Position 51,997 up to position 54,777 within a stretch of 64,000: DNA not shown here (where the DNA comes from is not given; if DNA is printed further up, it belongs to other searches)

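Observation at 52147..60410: Candidate uncharacterised module: triple-PilZ/GNAT-like giant protein, two overlapping cobalamin-type radical SAM enzymes, and a dedicated V4R/GAF kinase with an atypical response regulator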

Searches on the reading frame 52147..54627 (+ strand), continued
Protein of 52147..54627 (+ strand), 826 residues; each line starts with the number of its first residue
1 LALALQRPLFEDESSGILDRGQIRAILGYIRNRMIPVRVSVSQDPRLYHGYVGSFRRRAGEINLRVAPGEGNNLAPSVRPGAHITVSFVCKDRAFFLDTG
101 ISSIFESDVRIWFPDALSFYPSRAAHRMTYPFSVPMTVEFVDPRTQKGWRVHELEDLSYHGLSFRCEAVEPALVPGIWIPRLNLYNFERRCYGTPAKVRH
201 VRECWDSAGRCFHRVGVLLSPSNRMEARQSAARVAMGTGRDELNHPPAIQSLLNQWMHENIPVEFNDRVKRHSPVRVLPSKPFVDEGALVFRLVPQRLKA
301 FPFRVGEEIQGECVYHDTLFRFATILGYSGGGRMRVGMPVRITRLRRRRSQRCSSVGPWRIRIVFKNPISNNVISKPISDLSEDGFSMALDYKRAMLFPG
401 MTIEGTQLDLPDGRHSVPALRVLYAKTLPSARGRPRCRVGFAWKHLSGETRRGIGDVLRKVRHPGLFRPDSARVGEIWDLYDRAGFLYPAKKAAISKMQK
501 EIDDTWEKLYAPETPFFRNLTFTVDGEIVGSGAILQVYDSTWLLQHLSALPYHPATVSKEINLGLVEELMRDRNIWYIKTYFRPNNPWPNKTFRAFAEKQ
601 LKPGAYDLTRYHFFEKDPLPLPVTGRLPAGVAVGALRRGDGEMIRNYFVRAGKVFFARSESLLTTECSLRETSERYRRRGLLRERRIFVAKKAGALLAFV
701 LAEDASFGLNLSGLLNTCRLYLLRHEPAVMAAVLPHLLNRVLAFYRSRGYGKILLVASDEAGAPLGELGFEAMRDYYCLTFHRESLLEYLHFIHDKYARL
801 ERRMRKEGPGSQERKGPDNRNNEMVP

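Call 71: predict_structure(alignment_id=A6)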
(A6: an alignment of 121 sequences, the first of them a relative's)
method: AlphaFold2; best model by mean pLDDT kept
length: 826 residues; sequences in the alignment: 121
mean_pLDDT: 87.0   pTM: 0.80
mean pLDDT of the five models: 87.0, 86.6, 85.8, 85.2, 84.4
residues with pLDDT >= 90: 566; 70-90: 121; 50-70: 103; < 50: 36
segments of 3 or more residues with pLDDT < 50: 1-15, 114-122, 819-826
pLDDT, mean of each block of 10 residues (from residue 1): 39 46 64 66 70 61 63 57 72 67 59 44 75 93 96 94 92 92 94 95 94 95 69 62 92 90 91 90 87 84 93 91 94 94 88 82 96 96 96 93 96 96 90 89 95 94 95 97 97 97 98 94 97 98 97 89 96 95 96 95 92 98 96 95 95 96 93 97 98 96 98 97 90 97 98 95 96 97 94 92 82 53 41
secondary structure, 60 per line:
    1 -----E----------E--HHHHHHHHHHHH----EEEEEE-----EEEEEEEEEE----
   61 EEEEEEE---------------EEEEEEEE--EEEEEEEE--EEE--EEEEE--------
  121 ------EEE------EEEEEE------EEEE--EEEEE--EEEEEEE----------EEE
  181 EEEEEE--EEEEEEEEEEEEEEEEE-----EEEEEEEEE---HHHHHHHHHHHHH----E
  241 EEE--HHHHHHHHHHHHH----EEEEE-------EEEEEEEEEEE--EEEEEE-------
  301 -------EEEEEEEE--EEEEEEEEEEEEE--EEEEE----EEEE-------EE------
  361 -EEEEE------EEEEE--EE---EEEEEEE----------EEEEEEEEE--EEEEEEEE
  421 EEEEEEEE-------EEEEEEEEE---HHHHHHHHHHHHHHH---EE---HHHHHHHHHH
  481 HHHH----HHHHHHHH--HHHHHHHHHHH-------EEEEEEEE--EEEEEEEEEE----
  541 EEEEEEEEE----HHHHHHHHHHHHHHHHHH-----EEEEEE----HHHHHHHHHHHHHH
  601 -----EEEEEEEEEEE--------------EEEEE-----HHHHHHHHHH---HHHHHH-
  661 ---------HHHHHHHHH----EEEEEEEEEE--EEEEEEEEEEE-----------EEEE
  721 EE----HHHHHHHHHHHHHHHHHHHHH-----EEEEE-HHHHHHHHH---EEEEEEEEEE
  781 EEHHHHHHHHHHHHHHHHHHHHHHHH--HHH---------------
elements in order (helices of 4 or more, strands of 3 or more residues): H20-31 E36-41 E47-56 E61-67 E83-90 E93-100 E103-105 E108-112 E127-129 E136-141 E148-151 E154-158 E161-167 E178-186 E189-205 E211-219 H223-235 E240-243 H246-258 E263-267 E275-285 E288-293 E308-315 E318-330 E333-337 E342-345 E362-366 E373-377 E385-391 E402-410 E413-428 E436-444 H448-462 H471-484 H489-496 H499-509 E517-524 E527-536 E541-549 H554-571 E577-582 H587-600 E606-616 E631-635 H641-650 H654-659 H670-678 E683-692 E695-705 E717-722 H727-747 E753-757 H759-767 E771-782 H783-806

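Call 83: find_related_loci(query=A9, collection=metagenome_contigs, flank=8000)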
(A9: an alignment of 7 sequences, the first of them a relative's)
Query A9 (784 aa) in metagenome_contigs; peptide patterns used: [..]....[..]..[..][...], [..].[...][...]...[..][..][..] (x = any residue, [..] = any of these).
517 stretches matched a pattern; 20 encode a relative of the query (tblastn E <= 1e-3); 20 distinct loci.
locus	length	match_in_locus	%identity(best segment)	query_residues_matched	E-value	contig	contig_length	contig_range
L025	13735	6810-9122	44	13-774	0e+0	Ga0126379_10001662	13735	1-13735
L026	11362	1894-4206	44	13-774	0e+0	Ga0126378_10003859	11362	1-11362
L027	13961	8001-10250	45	23-770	0e+0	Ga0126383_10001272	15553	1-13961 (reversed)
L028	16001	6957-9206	44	23-770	0e+0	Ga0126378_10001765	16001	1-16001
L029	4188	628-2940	44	13-774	0e+0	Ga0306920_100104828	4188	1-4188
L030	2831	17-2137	42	83-784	2e-178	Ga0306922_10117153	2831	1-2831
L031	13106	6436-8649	40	37-778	6e-156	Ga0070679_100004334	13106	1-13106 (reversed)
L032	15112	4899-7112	40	37-778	6e-156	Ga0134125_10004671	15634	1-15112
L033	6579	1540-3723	40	46-771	6e-155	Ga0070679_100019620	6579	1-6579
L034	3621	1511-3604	40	46-743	6e-141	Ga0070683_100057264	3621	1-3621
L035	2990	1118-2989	39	21-633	4e-139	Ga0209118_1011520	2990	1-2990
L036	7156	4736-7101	38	21-774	9e-102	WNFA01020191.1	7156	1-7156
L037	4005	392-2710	31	17-767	1e-87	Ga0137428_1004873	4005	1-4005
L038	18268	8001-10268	43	21-774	0e+0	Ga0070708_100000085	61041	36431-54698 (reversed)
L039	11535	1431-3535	51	21-774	5e-77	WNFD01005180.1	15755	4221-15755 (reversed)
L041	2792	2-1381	36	314-767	8e-75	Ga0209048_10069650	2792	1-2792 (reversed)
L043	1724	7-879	38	475-764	2e-56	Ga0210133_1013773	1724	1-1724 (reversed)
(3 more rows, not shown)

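Call 85: search_protein_families(library=ncbifam, proteins=[L019:4944-5774:+, L012:16826-17623:-, L016:10373-11155:+, L012:12152-13759:+, L010:13822-15498:+, L009:13983-15473:-, L012:7521-9089:+], max_evalue=0.00001)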
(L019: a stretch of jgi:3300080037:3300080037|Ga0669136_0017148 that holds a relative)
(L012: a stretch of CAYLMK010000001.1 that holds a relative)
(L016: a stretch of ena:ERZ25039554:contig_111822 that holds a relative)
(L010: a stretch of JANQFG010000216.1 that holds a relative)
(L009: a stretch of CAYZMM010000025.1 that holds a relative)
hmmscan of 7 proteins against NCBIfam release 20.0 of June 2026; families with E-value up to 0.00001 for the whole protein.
L019:4944-5774:+ (276 aa): 21 families
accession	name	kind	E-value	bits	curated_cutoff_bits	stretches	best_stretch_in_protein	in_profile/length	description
TIGR02752.1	MenG_heptapren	equivalog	1.7e-15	57.2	419.85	1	27-143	35-151/231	demethylmenaquinone methyltransferase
NF045667.1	MTase_DVU1556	equivalog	2e-15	56.8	155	1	24-144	9-122/213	DVU_1556 family methyltransferase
NF001243.0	PRK00216.1-4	equivalog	2.9e-15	56.3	235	1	26-143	36-153/237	demethylmenaquinone methyltransferase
NF001240.0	PRK00216.1-1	equivalog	2.9e-14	52.7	378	1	31-144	57-171/251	bifunctional demethylmenaquinone methyltransferase/2-methoxy-6-polyprenyl-1,4-benzoquinol methylase UbiE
NF001241.0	PRK00216.1-2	equivalog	4.5e-14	52.6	327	1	27-144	41-150/231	demethylmenaquinone methyltransferase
NF041537.1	ArsM_AhpD_UU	exception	1.7e-13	50.1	510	1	34-143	73-182/345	arsenite methyltransferase/AhpD domain selenoprotein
NF052510.1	methyltran_MpqE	exception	1.2e-12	47.7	335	1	27-141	36-151/234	methyl-plastoquinone biosynthesis methyltransferase MpqE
TIGR02072.1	BioC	equivalog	2.7e-12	47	184.95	1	38-141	35-132/244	malonyl-ACP O-methyltransferase BioC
NF007610.0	PRK10258.1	equivalog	4.2e-12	45.9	342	1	29-141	34-138/251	malonyl-ACP O-methyltransferase BioC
NF008823.0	PRK11873.1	subfamily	2.2e-11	43.8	263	1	33-144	73-184/272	arsenite methyltransferase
TIGR01934.1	MenG_MenH_UbiE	subfamily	2.2e-11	43.5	158.35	1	28-144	30-144/223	ubiquinone/menaquinone biosynthesis methyltransferase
NF001244.0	PRK00216.1-5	equivalog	7.1e-10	38.6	216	1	28-144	39-156/236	bifunctional demethylmenaquinone methyltransferase/2-methoxy-6-polyprenyl-1,4-benzoquinol methylase UbiE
NF047649.1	MTase_UXPK_star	exception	6.1e-09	35.3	460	1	34-143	74-183/283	methyltransferase/UXPK-star double selenoprotein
NF043040.1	corrin_prot_MT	hypoth_equivalog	9.2e-08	31.8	180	1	27-142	31-148/216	corrinoid protein-associated methyltransferase CpaM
NF001242.0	PRK00216.1-3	equivalog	1.1e-07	31.5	351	1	37-143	70-177/258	bifunctional demethylmenaquinone methyltransferase/2-methoxy-6-polyprenyl-1,4-benzoquinol methylase UbiE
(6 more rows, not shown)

L012:16826-17623:- (265 aa): 46 families (the best 25 are shown)
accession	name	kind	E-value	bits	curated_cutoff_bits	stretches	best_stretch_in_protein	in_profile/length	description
NF043040.1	corrin_prot_MT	hypoth_equivalog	1.8e-20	73.3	180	1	34-142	40-149/216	corrinoid protein-associated methyltransferase CpaM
NF041537.1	ArsM_AhpD_UU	exception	7.2e-20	71.1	510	1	30-195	71-227/345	arsenite methyltransferase/AhpD domain selenoprotein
NF008823.0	PRK11873.1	subfamily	1.7e-19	70.4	263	1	31-197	73-230/272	arsenite methyltransferase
NF041536.1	ArsM_DUF2284_UU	exception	1.8e-17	62.9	575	1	32-195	73-227/459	arsenite methyltransferase/DUF2284 domain selenoprotein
NF045667.1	MTase_DVU1556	equivalog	2e-17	63.4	155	1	28-148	15-127/213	DVU_1556 family methyltransferase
NF047649.1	MTase_UXPK_star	exception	5.8e-17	61.6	460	1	29-196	71-229/283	methyltransferase/UXPK-star double selenoprotein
NF001243.0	PRK00216.1-4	equivalog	5.9e-17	61.8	235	1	27-143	39-154/237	demethylmenaquinone methyltransferase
TIGR02752.1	MenG_heptapren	equivalog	2.4e-16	60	419.85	1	26-145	36-154/231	demethylmenaquinone methyltransferase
TIGR02072.1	BioC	equivalog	1.5e-15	57.7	184.95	1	37-148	36-140/244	malonyl-ACP O-methyltransferase BioC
NF040703.1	cyclopro_CfaB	exception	1.2e-14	53.9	650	1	20-147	144-270/393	C17 cyclopropane fatty acid synthase CfaB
TIGR01983.1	UbiG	equivalog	1.4e-14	54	102.95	1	34-142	48-153/228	bifunctional 2-polyprenyl-6-hydroxyphenol methylase/3-demethylubiquinol 3-O-methyltransferase UbiG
NF002463.0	PRK01683.1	equivalog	7.4e-13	48.7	297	1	26-120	22-110/258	trans-aconitate 2-methyltransferase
NF001244.0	PRK00216.1-5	equivalog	8.2e-13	48.2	216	1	34-107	47-122/236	bifunctional demethylmenaquinone methyltransferase/2-methoxy-6-polyprenyl-1,4-benzoquinol methylase UbiE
NF001240.0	PRK00216.1-1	equivalog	1e-12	47.6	378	1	33-143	61-171/251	bifunctional demethylmenaquinone methyltransferase/2-methoxy-6-polyprenyl-1,4-benzoquinol methylase UbiE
NF007610.0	PRK10258.1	equivalog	1.6e-12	47.3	342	1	29-141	36-139/251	malonyl-ACP O-methyltransferase BioC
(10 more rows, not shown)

L016:10373-11155:+ (260 aa): 28 families (the best 25 are shown)
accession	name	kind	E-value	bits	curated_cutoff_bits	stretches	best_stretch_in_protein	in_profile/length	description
NF041537.1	ArsM_AhpD_UU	exception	2.8e-18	65.8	510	1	25-137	71-183/345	arsenite methyltransferase/AhpD domain selenoprotein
NF045667.1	MTase_DVU1556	equivalog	1.3e-17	63.9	155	1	18-138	10-123/213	DVU_1556 family methyltransferase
NF008823.0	PRK11873.1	subfamily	3.4e-17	62.8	263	1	25-138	72-185/272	arsenite methyltransferase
NF047649.1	MTase_UXPK_star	exception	3.5e-17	62.3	460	1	25-137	72-184/283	methyltransferase/UXPK-star double selenoprotein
TIGR02752.1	MenG_heptapren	equivalog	2.4e-16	59.9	419.85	1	24-136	39-151/231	demethylmenaquinone methyltransferase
NF001243.0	PRK00216.1-4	equivalog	9.3e-16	57.9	235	1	23-136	40-153/237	demethylmenaquinone methyltransferase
NF001240.0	PRK00216.1-1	equivalog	1.2e-15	57.2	378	1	24-161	57-193/251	bifunctional demethylmenaquinone methyltransferase/2-methoxy-6-polyprenyl-1,4-benzoquinol methylase UbiE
TIGR02072.1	BioC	equivalog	3.9e-15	56.3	184.95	1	30-136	34-134/244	malonyl-ACP O-methyltransferase BioC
NF041536.1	ArsM_DUF2284_UU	exception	1.7e-14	53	575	1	24-136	70-182/459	arsenite methyltransferase/DUF2284 domain selenoprotein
NF043040.1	corrin_prot_MT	hypoth_equivalog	1.7e-12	47.3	180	1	17-136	28-149/216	corrinoid protein-associated methyltransferase CpaM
NF041675.1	sarc_dimgly_tmase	equivalog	3.5e-12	46.8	550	1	30-136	66-171/278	sarcosine/dimethylglycine N-methyltransferase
NF001244.0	PRK00216.1-5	equivalog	1.2e-11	44.4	216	1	26-138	44-157/236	bifunctional demethylmenaquinone methyltransferase/2-methoxy-6-polyprenyl-1,4-benzoquinol methylase UbiE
NF052510.1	methyltran_MpqE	exception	1.2e-11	44.4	335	1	23-135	39-152/234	methyl-plastoquinone biosynthesis methyltransferase MpqE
TIGR01934.1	MenG_MenH_UbiE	subfamily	2.1e-11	43.6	158.35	1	24-137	33-144/223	ubiquinone/menaquinone biosynthesis methyltransferase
NF001241.0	PRK00216.1-2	equivalog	2.8e-10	40.2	327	1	22-137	43-150/231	demethylmenaquinone methyltransferase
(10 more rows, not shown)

L012:12152-13759:+ (535 aa): 24 families
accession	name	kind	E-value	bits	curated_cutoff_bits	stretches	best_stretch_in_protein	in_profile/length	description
TIGR04479.1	bcpD_PhpK_rSAM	subfamily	2.8e-77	260.2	600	1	62-479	71-467/504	PhpK family radical SAM P-methyltransferase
TIGR04072.2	rSAM_ladder_B12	equivalog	2.5e-23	82.4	360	1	183-412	128-348/443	lipid biosynthesis B12-binding/radical SAM protein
NF050148.1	rSAM_ApyD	equivalog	3.8e-19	68.5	750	1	245-420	198-373/645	RiPP biosynthesis radical SAM protein ApyD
TIGR03471.1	HpnJ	equivalog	1.1e-18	67.4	577.6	1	247-412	198-364/472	hopanoid biosynthesis associated radical SAM protein HpnJ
TIGR04295.1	B12_rSAM_oligo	hypoth_equivalog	7.2e-16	57.9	400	1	249-367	203-315/422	TIGR04295 family B12-binding domain-containing radical SAM protein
TIGR02026.1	BchE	equivalog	2.3e-15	56.5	481.35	1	170-413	111-365/497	magnesium-protoporphyrin IX monomethyl ester anaerobic oxidative cyclase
NF033070.1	rSAM_AprD4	equivalog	4.1e-15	55.6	500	1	242-419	192-372/456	AprD4 family radical SAM diol-dehydratase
TIGR04385.1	B12_rSAM_cofa1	equivalog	1.4e-14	54.1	450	1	248-412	197-363/438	B12 lower ligand biosynthesis radical SAM protein BzaD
NF045585.1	rSAM_slr0320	equivalog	4.6e-14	51.8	775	1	248-413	237-409/511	photosystem II high light acclimation radical SAM protein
TIGR04013.1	B12_SAM_MJ_1487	hypoth_equivalog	5.8e-14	51.7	251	1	348-418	268-338/382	TIGR04013 family B12-binding domain/radical SAM domain-containing protein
TIGR00089.1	TIGR00089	subfamily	1e-13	50.9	251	1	248-414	142-319/429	MiaB/RimO family radical SAM methylthiotransferase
TIGR03975.1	rSAM_ocin_1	subfamily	1.1e-13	50.6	281.85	1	247-411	262-428/606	RiPP maturation radical SAM C-methyltransferase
TIGR01125.1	TIGR01125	equivalog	5.6e-12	45.4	356.95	1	250-424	141-326/432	30S ribosomal protein S12 methylthiotransferase RimO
TIGR04014.1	B12_SAM_MJ_0865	equivalog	4.5e-11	42.2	360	1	249-413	163-336/434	methyl-coenzyme M reductase glutamine C-methyltransferase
TIGR01579.1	MiaB-like-C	equivalog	8.2e-11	41.8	357.05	1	249-414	143-319/416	tRNA (N(6)-L-threonylcarbamoyladenosine(37)-C(2))-methylthiotransferase MtaB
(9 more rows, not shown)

L010:13822-15498:+ (558 aa): 24 families
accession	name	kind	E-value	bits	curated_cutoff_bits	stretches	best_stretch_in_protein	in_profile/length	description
TIGR04479.1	bcpD_PhpK_rSAM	subfamily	9.8e-70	235.3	600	1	90-502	76-467/504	PhpK family radical SAM P-methyltransferase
TIGR04072.2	rSAM_ladder_B12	equivalog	8.5e-22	77.4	360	1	266-437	177-350/443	lipid biosynthesis B12-binding/radical SAM protein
TIGR03471.1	HpnJ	equivalog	7.8e-20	71.2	577.6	1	270-438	198-367/472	hopanoid biosynthesis associated radical SAM protein HpnJ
TIGR04295.1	B12_rSAM_oligo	hypoth_equivalog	9.2e-18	64.1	400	1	266-391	197-316/422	TIGR04295 family B12-binding domain-containing radical SAM protein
NF033070.1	rSAM_AprD4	equivalog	1.9e-17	63.3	500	1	263-436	190-366/456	AprD4 family radical SAM diol-dehydratase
TIGR00089.1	TIGR00089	subfamily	1.2e-16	60.6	251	1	269-437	140-319/429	MiaB/RimO family radical SAM methylthiotransferase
NF045585.1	rSAM_slr0320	equivalog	1.6e-15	56.6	775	1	270-449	236-422/511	photosystem II high light acclimation radical SAM protein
TIGR04013.1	B12_SAM_MJ_1487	hypoth_equivalog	2.5e-15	56.2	251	1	202-437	95-334/382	TIGR04013 family B12-binding domain/radical SAM domain-containing protein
TIGR01125.1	TIGR01125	equivalog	2.5e-14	53.2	356.95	1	273-447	141-326/432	30S ribosomal protein S12 methylthiotransferase RimO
TIGR04014.1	B12_SAM_MJ_0865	equivalog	6e-14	51.7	360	1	198-465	90-362/434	methyl-coenzyme M reductase glutamine C-methyltransferase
TIGR02026.1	BchE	equivalog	1.3e-13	50.7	481.35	1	268-486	193-409/497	magnesium-protoporphyrin IX monomethyl ester anaerobic oxidative cyclase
TIGR03975.1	rSAM_ocin_1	subfamily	1.5e-13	50.1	281.85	1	271-439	263-433/606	RiPP maturation radical SAM C-methyltransferase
TIGR04385.1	B12_rSAM_cofa1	equivalog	2.2e-13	50.2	450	1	269-437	195-365/438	B12 lower ligand biosynthesis radical SAM protein BzaD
NF050148.1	rSAM_ApyD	equivalog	4e-13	48.6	750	1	270-434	200-364/645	RiPP biosynthesis radical SAM protein ApyD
NF038361.1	rSAM_Sden_1168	equivalog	1e-12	47.4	575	1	260-435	271-450/560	Sden_1168 family B12-binding radical SAM P-methyltransferase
TIGR04367.1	HpnR_B12_rSAM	equivalog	7.6e-09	34.6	650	0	206-395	122-312/490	hopanoid C-3 methylase HpnR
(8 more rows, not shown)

L009:13983-15473:- (496 aa): 19 families
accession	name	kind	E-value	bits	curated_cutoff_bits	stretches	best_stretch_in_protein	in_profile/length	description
TIGR04072.2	rSAM_ladder_B12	equivalog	2.1e-31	109.1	360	1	121-416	83-380/443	lipid biosynthesis B12-binding/radical SAM protein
TIGR04479.1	bcpD_PhpK_rSAM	subfamily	1e-28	100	600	1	217-383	240-406/504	PhpK family radical SAM P-methyltransferase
TIGR03471.1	HpnJ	equivalog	1.4e-28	100.1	577.6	1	217-459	196-441/472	hopanoid biosynthesis associated radical SAM protein HpnJ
TIGR04013.1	B12_SAM_MJ_1487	hypoth_equivalog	2.5e-24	85.8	251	1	98-273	33-206/382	TIGR04013 family B12-binding domain/radical SAM domain-containing protein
NF050148.1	rSAM_ApyD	equivalog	2.2e-20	72.6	750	1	216-411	197-396/645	RiPP biosynthesis radical SAM protein ApyD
TIGR02026.1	BchE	equivalog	9.7e-19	67.6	481.35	1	95-478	50-453/497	magnesium-protoporphyrin IX monomethyl ester anaerobic oxidative cyclase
NF038361.1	rSAM_Sden_1168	equivalog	1.3e-18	66.9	575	1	191-442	249-507/560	Sden_1168 family B12-binding radical SAM P-methyltransferase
NF033070.1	rSAM_AprD4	equivalog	1.6e-18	66.9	500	1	185-414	163-396/456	AprD4 family radical SAM diol-dehydratase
TIGR04295.1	B12_rSAM_oligo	hypoth_equivalog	1e-17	63.9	400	1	126-345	92-321/422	TIGR04295 family B12-binding domain-containing radical SAM protein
TIGR04014.1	B12_SAM_MJ_0865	equivalog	1.4e-17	63.6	360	1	125-378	58-328/434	methyl-coenzyme M reductase glutamine C-methyltransferase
NF040546.1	rSAM_CUAEP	equivalog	3.1e-16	59.1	500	1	83-372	20-327/468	CUAEP/CCAEP-tail radical SAM (seleno)protein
NF045585.1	rSAM_slr0320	equivalog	9.3e-16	57.4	775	1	219-348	236-370/511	photosystem II high light acclimation radical SAM protein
TIGR04367.1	HpnR_B12_rSAM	equivalog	1.8e-14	53.2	650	1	119-372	72-339/490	hopanoid C-3 methylase HpnR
NF033712.0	B12_rSAM_KedN5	subfamily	1.5e-12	46.6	700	1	222-412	199-395/624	KedN5 family methylcobalamin-dependent radical SAM C-methyltransferase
TIGR04428.1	B12_rSAM_trp_MT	equivalog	3e-12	45.7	500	1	205-412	208-425/558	tryptophan 2-C-methyltransferase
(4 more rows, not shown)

L012:7521-9089:+ (522 aa): 0 families
